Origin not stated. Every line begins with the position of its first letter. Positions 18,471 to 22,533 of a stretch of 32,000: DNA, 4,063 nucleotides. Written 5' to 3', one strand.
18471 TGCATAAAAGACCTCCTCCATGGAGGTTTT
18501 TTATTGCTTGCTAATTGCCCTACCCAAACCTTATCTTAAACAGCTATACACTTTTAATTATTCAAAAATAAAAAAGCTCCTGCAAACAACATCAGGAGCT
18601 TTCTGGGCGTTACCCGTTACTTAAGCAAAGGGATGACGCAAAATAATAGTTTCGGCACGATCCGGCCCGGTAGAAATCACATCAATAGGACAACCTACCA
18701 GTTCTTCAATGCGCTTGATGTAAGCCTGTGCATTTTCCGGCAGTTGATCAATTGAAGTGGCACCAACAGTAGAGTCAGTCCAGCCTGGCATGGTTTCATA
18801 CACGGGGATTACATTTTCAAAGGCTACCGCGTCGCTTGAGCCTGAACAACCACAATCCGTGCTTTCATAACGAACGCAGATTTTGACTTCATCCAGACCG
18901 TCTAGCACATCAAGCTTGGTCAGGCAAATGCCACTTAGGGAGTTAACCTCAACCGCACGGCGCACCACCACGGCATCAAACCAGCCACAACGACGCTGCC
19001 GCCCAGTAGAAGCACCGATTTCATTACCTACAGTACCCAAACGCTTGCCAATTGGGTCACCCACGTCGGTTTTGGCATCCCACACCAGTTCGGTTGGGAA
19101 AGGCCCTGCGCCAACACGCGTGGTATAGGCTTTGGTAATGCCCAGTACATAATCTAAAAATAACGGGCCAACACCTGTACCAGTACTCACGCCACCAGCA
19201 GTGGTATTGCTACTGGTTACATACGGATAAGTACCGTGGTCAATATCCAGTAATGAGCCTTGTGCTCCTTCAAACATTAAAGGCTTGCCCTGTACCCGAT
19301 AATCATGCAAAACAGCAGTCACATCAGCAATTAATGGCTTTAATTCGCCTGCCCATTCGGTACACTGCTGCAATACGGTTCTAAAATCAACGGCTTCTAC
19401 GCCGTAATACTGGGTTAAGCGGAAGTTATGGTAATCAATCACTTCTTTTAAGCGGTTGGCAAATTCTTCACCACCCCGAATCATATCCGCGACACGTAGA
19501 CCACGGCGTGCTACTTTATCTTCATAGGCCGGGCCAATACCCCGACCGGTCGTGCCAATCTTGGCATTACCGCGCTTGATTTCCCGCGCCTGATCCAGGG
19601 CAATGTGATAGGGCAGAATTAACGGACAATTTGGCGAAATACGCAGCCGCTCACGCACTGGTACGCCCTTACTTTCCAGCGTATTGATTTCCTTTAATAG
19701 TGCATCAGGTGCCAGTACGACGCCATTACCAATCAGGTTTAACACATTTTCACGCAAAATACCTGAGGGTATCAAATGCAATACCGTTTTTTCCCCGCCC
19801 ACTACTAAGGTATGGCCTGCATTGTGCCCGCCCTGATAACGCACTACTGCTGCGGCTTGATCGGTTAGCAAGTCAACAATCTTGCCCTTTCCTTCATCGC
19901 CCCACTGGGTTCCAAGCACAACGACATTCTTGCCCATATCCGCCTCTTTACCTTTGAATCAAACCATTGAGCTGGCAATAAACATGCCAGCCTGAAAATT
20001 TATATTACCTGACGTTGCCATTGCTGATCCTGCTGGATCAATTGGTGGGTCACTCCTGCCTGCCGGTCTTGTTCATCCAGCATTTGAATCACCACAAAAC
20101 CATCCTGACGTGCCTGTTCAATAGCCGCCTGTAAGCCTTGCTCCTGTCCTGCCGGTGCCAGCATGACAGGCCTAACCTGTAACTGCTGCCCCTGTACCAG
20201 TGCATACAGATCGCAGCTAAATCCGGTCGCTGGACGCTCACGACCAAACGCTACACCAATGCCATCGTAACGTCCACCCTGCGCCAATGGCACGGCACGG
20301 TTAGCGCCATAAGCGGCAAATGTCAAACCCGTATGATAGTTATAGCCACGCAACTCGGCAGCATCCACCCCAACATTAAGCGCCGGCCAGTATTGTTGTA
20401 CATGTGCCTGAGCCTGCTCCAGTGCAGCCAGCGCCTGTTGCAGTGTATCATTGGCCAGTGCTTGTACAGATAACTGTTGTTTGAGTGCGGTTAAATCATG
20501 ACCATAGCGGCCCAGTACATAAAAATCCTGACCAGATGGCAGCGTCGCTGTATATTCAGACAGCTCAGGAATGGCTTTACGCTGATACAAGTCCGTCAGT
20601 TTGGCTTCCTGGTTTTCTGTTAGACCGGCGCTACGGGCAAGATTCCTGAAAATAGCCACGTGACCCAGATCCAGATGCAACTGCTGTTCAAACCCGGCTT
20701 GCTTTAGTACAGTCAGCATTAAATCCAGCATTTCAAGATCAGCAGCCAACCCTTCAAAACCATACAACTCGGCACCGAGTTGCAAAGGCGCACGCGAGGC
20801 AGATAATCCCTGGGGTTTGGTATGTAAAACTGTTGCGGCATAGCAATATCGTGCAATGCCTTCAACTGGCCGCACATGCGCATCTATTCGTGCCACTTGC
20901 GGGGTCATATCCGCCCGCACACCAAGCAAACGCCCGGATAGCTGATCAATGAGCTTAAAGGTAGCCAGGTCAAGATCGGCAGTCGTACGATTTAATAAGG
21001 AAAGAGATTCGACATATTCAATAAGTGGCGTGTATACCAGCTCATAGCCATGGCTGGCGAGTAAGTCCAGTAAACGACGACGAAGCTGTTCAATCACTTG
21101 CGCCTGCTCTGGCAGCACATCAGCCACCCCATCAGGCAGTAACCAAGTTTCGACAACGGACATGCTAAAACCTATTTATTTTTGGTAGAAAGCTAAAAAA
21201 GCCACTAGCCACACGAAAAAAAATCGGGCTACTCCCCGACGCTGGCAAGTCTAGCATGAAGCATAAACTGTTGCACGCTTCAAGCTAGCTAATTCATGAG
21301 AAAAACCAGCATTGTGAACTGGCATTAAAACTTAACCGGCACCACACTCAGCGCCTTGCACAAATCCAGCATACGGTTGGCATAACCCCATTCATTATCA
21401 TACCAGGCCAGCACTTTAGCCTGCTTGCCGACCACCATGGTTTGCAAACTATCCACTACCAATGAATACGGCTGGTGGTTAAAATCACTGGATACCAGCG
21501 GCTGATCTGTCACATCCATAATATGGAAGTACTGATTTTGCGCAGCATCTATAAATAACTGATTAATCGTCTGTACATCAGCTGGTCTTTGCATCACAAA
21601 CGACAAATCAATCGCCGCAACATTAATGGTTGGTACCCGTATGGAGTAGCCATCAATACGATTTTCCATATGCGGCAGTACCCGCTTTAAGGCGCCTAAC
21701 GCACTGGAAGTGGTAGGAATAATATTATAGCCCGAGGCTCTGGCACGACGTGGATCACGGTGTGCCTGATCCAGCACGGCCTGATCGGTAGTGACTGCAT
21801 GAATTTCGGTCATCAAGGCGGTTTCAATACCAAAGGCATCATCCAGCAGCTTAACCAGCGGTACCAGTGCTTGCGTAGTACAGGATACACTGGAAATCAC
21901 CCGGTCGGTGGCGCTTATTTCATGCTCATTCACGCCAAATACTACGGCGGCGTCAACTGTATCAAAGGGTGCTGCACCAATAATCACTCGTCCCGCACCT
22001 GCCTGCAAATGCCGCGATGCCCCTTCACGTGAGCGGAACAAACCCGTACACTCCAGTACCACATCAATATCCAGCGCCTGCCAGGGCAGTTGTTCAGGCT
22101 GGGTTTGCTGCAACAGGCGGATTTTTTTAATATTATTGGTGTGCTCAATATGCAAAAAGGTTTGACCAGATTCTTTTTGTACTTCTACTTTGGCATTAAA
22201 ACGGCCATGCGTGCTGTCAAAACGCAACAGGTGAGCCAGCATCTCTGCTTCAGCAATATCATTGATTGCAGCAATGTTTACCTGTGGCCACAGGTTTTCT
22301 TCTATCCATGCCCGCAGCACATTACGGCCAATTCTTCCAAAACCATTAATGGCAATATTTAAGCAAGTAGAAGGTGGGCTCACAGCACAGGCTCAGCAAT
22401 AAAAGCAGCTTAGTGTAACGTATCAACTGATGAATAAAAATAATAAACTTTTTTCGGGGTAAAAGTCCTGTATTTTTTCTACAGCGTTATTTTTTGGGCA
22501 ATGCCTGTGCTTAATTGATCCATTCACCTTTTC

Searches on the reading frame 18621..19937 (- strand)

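Call 56: search_protein_families(library=ncbifam, proteins=[window:18621-19937:-], max_evalue=1e-10)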
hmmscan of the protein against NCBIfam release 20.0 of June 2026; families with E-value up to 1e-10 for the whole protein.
window:18621-19937:- (438 aa): 6 families
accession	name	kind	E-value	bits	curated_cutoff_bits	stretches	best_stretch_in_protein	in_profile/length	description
NF002223.0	PRK01117.1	equivalog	8.1e-193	641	402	1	3-437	2-428/430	adenylosuccinate synthase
TIGR00184.1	purA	equivalog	7.2e-172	572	395.55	1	6-437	1-424/425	adenylosuccinate synthase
NF010355.0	PRK13783.1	equivalog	3.2e-108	362.5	445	1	4-427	2-398/404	adenylosuccinate synthase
NF010357.0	PRK13785.1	equivalog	7.1e-108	361.2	700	1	5-437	3-454/455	adenylosuccinate synthase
NF003295.0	PRK04293.1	equivalog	1.1e-77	261.3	368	2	197-346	147-286/337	adenylosuccinate synthetase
NF038379.2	amino_Aden_PurZ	exception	4.6e-33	114.7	300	1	6-332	3-292/293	succino-amino-deoxyadenylate synthase PurZ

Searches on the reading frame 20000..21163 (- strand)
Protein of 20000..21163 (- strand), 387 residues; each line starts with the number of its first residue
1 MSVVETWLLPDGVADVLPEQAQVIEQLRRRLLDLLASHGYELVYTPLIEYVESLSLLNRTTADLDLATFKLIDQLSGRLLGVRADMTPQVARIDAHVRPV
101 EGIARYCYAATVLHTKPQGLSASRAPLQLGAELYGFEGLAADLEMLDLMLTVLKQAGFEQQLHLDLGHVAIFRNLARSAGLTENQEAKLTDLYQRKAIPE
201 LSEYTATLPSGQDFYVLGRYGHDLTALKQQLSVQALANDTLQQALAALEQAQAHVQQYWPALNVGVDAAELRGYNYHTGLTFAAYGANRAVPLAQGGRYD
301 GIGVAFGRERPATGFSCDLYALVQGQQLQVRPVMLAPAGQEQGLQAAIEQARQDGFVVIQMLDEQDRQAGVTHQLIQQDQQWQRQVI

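Call 56: search_protein_families(library=ncbifam, proteins=[window:20000-21163:-], max_evalue=1e-10)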
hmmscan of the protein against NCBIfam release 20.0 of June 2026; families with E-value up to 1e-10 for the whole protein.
window:20000-21163:- (387 aa): 16 families
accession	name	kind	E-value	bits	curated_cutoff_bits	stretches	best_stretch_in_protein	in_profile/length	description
NF009086.0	PRK12421.1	equivalog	1.8e-159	530.9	318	1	2-384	2-386/389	ATP phosphoribosyltransferase regulatory subunit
NF008935.0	PRK12292.1-1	equivalog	7e-117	390.6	350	1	5-383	2-378/382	ATP phosphoribosyltransferase regulatory subunit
NF008937.0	PRK12292.1-4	equivalog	5.1e-108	361.5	693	1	1-384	1-390/395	ATP phosphoribosyltransferase regulatory subunit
TIGR00443.1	hisZ_biosyn_reg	equivalog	2.7e-78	263.2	271.65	1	15-326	2-312/314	ATP phosphoribosyltransferase regulatory subunit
NF008942.0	PRK12292.2-5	equivalog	1.7e-49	168.6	643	1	8-328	10-330/434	ATP phosphoribosyltransferase regulatory subunit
NF008941.0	PRK12292.2-4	equivalog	9.3e-39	133.4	447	1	10-364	10-367/393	ATP phosphoribosyltransferase regulatory subunit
NF008936.0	PRK12292.1-3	equivalog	2.4e-31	109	492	1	9-329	7-328/406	ATP phosphoribosyltransferase regulatory subunit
NF008945.0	PRK12292.3-3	equivalog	2.8e-31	109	409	1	9-304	2-286/368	ATP phosphoribosyltransferase regulatory subunit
TIGR00442.1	hisS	equivalog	4.4e-26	91.8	286.75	1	10-361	3-357/406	histidine--tRNA ligase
NF008943.0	PRK12292.3-1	equivalog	4.3e-24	85.3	690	1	5-321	22-325/403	ATP phosphoribosyltransferase regulatory subunit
NF008940.0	PRK12292.2-3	equivalog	1e-20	73.9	450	1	10-380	6-373/404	ATP phosphoribosyltransferase regulatory subunit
NF008944.0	PRK12292.3-2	equivalog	9.7e-20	70.9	374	1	7-320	14-331/341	ATP phosphoribosyltransferase regulatory subunit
NF008938.0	PRK12292.1-6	equivalog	6.6e-17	61.5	833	1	10-332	9-330/420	ATP phosphoribosyltransferase regulatory subunit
NF008953.0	PRK12295.1-6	equivalog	4.3e-14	52.2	384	0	20-197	8-179/384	ATP phosphoribosyltransferase regulatory subunit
NF008939.0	PRK12292.2-1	equivalog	5.9e-12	45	335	1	12-316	8-312/391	ATP phosphoribosyltransferase regulatory subunit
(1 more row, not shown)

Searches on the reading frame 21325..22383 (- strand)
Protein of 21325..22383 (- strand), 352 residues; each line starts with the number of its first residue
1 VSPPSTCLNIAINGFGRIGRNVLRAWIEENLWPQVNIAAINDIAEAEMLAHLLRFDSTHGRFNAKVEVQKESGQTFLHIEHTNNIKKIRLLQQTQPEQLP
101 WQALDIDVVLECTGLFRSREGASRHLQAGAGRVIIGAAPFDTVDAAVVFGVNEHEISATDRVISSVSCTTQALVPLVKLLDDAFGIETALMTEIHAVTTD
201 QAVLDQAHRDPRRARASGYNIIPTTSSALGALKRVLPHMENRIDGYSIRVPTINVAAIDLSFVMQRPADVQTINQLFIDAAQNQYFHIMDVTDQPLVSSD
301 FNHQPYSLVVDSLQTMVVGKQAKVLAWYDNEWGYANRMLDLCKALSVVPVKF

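Call 56: search_protein_families(library=ncbifam, proteins=[window:21325-22383:-], max_evalue=1e-10)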
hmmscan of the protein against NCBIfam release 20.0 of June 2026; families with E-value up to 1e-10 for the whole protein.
window:21325-22383:- (352 aa): 9 families
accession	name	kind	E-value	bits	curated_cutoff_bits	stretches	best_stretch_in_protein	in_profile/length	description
NF010058.0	PRK13535.1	equivalog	4.5e-114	381.1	539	1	8-347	3-335/339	erythrose-4-phosphate dehydrogenase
TIGR01534.1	GAPDH-I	equivalog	5.6e-109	364.3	367.2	1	9-340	1-330/330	type I glyceraldehyde-3-phosphate dehydrogenase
NF005830.0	PRK07729.1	equivalog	1.7e-108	362.5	546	1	9-344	4-329/343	glyceraldehyde-3-phosphate dehydrogenase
TIGR01532.1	E4PD_g-proteo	equivalog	5.9e-108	361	530.55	1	10-340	2-325/325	erythrose-4-phosphate dehydrogenase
NF033735.1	G3PDH_Arsen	exception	5.1e-92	308.8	450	1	10-341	1-322/323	ArsJ-associated glyceraldehyde-3-phosphate dehydrogenase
NF005641.0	PRK07403.1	equivalog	2.8e-90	302.9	616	1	9-343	3-330/337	type I glyceraldehyde-3-phosphate dehydrogenase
NF006512.0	PRK08955.1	equivalog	1e-82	278.2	563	1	8-345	3-330/334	glyceraldehyde-3-phosphate dehydrogenase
NF011954.0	PRK15425.1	equivalog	1.1e-69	235.1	662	1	8-345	3-329/331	glyceraldehyde-3-phosphate dehydrogenase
NF006139.0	PRK08289.1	equivalog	7.3e-67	226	431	1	9-347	130-471/480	glyceraldehyde-3-phosphate dehydrogenase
